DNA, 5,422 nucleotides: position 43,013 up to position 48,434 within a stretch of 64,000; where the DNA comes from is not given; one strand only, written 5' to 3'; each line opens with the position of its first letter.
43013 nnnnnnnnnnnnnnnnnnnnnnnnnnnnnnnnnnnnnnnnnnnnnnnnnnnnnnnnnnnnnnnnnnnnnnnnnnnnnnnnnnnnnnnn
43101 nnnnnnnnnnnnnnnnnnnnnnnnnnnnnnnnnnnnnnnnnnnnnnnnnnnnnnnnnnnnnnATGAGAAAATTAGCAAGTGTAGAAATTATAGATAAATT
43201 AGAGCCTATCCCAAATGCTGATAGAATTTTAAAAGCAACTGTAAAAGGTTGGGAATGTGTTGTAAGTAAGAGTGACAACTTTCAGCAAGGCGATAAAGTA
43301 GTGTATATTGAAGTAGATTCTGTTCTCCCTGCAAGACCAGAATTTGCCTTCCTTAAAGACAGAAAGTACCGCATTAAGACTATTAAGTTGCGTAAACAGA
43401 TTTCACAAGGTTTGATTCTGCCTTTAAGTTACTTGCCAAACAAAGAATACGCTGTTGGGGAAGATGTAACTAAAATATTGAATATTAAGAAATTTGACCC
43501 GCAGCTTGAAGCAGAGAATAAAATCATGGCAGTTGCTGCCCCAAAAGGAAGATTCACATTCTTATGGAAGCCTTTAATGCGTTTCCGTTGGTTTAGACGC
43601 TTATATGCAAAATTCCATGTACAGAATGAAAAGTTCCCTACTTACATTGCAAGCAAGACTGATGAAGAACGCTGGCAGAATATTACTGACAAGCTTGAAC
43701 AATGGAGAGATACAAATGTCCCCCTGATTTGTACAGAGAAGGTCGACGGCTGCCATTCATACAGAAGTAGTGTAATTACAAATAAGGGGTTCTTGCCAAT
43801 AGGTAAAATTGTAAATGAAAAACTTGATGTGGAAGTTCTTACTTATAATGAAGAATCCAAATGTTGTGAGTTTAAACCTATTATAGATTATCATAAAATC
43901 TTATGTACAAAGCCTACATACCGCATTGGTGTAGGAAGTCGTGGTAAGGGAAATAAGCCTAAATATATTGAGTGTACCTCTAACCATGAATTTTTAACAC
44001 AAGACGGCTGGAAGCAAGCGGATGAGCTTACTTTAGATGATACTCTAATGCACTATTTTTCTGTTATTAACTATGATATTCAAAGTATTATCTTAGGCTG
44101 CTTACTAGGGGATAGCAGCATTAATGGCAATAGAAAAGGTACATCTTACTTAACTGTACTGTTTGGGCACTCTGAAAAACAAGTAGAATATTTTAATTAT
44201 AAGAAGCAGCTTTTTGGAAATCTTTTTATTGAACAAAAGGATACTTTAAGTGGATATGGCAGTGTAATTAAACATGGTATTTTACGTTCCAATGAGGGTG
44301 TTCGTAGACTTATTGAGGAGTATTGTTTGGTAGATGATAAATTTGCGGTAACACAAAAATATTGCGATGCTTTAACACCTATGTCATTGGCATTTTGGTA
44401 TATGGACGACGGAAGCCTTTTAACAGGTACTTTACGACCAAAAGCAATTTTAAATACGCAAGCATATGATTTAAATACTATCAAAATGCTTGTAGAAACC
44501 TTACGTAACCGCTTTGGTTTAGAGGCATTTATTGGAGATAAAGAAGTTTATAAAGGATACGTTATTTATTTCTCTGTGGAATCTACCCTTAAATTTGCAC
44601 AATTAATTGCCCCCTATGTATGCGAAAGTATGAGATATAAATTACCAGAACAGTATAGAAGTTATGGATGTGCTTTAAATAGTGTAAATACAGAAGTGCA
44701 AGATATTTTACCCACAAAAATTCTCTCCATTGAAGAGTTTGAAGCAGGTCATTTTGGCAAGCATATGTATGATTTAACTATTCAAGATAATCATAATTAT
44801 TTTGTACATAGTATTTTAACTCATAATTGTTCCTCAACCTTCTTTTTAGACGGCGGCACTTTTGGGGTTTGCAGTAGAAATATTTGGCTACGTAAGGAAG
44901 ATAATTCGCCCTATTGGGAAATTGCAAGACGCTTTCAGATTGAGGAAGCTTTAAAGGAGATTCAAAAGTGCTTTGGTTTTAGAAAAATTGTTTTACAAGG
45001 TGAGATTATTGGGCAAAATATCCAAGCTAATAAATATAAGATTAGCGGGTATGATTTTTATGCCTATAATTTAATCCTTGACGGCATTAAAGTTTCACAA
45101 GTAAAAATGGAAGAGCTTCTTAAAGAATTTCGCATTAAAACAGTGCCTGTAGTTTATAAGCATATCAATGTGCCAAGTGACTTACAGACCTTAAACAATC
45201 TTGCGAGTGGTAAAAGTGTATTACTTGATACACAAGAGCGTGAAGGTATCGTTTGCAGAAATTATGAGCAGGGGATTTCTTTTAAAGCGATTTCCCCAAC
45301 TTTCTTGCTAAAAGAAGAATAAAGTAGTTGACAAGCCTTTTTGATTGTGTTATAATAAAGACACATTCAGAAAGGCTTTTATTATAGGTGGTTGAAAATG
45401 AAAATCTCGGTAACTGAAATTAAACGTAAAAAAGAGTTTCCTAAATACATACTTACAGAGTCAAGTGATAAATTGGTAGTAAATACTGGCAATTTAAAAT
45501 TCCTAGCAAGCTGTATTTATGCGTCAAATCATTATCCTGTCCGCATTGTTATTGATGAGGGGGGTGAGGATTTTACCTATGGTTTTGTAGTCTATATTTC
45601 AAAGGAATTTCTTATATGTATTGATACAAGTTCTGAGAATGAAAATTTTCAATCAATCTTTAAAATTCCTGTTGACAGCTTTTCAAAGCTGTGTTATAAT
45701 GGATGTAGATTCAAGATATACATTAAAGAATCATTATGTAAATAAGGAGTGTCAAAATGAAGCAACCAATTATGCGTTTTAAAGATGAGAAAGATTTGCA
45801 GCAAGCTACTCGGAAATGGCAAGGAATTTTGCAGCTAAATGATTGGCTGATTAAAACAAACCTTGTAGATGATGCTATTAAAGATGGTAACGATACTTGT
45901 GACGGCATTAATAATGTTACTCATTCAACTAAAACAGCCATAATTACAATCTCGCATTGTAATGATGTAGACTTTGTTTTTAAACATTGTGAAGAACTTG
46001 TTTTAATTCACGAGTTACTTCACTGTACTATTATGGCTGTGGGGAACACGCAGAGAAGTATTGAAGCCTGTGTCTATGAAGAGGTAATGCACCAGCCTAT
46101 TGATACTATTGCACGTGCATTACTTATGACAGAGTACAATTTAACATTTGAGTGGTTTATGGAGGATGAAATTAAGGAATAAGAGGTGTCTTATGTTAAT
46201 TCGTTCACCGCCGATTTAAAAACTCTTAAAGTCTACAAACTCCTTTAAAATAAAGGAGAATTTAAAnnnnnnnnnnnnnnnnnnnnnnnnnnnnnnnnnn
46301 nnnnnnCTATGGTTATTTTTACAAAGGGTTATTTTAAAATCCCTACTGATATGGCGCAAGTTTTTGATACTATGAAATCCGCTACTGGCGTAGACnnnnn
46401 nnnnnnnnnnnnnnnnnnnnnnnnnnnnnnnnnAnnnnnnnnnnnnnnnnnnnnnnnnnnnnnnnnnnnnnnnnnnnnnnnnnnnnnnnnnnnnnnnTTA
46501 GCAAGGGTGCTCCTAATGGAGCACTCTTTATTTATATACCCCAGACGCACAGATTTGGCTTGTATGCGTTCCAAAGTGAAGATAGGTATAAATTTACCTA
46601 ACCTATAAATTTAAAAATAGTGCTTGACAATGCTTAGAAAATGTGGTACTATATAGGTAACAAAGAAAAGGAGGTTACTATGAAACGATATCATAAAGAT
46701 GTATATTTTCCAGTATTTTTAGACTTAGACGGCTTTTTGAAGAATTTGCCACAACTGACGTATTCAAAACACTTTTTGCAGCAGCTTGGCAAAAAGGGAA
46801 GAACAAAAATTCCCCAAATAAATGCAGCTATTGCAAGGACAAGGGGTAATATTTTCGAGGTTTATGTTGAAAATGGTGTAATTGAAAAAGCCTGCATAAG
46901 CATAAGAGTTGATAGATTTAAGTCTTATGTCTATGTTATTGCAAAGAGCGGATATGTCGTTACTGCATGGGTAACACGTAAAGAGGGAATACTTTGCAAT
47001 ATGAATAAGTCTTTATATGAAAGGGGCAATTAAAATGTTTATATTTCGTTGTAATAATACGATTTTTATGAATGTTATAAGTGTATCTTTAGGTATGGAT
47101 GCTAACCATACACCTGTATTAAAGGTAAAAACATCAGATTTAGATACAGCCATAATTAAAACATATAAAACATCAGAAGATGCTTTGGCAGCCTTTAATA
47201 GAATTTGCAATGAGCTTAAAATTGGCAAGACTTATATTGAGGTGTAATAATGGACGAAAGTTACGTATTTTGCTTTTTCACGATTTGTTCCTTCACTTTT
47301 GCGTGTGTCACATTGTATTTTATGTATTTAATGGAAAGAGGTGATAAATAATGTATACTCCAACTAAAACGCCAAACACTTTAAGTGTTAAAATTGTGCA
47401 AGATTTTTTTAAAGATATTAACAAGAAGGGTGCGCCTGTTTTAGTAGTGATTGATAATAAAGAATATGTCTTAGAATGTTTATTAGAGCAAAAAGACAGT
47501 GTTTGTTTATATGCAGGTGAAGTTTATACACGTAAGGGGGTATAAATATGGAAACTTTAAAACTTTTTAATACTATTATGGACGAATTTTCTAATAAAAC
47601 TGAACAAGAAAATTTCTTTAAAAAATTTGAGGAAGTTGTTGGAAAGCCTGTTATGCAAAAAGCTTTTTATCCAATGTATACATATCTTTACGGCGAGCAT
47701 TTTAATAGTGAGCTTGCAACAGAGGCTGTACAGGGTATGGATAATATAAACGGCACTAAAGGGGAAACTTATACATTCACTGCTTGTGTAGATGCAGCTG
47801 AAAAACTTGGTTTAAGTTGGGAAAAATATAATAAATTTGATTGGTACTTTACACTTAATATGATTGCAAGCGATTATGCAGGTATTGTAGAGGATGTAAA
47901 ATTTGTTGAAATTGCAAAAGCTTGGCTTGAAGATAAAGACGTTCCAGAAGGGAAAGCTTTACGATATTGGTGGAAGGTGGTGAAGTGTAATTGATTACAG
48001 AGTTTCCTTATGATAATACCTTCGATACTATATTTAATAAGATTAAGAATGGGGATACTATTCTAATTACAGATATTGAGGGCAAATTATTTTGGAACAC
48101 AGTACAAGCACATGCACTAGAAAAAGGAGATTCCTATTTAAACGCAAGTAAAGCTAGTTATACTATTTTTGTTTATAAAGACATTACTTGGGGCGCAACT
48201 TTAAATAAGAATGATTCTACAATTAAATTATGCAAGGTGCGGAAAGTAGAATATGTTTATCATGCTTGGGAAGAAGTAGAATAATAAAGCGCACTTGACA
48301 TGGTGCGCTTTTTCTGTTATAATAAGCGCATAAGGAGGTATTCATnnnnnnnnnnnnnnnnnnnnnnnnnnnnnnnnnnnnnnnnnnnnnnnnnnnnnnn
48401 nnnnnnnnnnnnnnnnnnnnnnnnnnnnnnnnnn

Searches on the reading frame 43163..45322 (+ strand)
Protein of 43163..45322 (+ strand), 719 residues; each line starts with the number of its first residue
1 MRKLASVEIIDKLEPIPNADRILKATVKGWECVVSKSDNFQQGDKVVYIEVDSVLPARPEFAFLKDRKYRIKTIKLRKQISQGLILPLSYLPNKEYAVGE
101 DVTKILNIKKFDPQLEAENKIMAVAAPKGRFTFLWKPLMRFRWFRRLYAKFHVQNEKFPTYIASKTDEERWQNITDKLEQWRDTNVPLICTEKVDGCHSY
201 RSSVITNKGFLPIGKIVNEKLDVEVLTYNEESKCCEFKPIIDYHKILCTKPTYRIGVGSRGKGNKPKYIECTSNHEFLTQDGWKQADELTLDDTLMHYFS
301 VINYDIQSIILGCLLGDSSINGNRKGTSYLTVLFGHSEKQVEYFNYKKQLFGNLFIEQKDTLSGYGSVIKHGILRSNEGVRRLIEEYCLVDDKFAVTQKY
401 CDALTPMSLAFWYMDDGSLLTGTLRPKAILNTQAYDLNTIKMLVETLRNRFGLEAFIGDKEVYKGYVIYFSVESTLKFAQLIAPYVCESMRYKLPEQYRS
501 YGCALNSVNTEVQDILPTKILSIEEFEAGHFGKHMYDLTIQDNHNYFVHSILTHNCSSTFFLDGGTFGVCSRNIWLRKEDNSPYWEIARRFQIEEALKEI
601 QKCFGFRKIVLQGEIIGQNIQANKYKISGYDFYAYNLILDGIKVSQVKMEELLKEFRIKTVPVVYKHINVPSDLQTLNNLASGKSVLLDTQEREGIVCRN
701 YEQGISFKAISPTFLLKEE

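Call 11: search_protein_families(library=phrogs, proteins=[window:43163-45322:+])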
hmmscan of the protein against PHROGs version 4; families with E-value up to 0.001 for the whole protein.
window:43163-45322:+ (719 aa): 4 families
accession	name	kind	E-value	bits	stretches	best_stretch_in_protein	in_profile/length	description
phrog_968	-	DNA, RNA and nucleotide metabolism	7.7e-63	213.8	2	1-280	7-243/398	RNA ligase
phrog_11023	-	DNA, RNA and nucleotide metabolism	1.3e-10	42.3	1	308-497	9-183/185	homing endonuclease with LAGLIDADG motif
phrog_548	-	DNA, RNA and nucleotide metabolism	3.1e-09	37.5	1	561-702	47-214/341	RNA ligase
phrog_16259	-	DNA, RNA and nucleotide metabolism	5.7e-09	36.7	1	194-295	230-326/330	DNA helicase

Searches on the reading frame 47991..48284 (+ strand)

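Call 91: search_protein_families(library=phrogs, proteins=[window:47991-48284:+], max_evalue=0.01)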
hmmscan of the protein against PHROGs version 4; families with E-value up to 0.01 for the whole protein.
window:47991-48284:+ (97 aa): 1 family
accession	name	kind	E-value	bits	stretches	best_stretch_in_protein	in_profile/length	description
phrog_972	-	tail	0.0082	14.9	1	16-84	127-203/1246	tail fiber protein proximal subunit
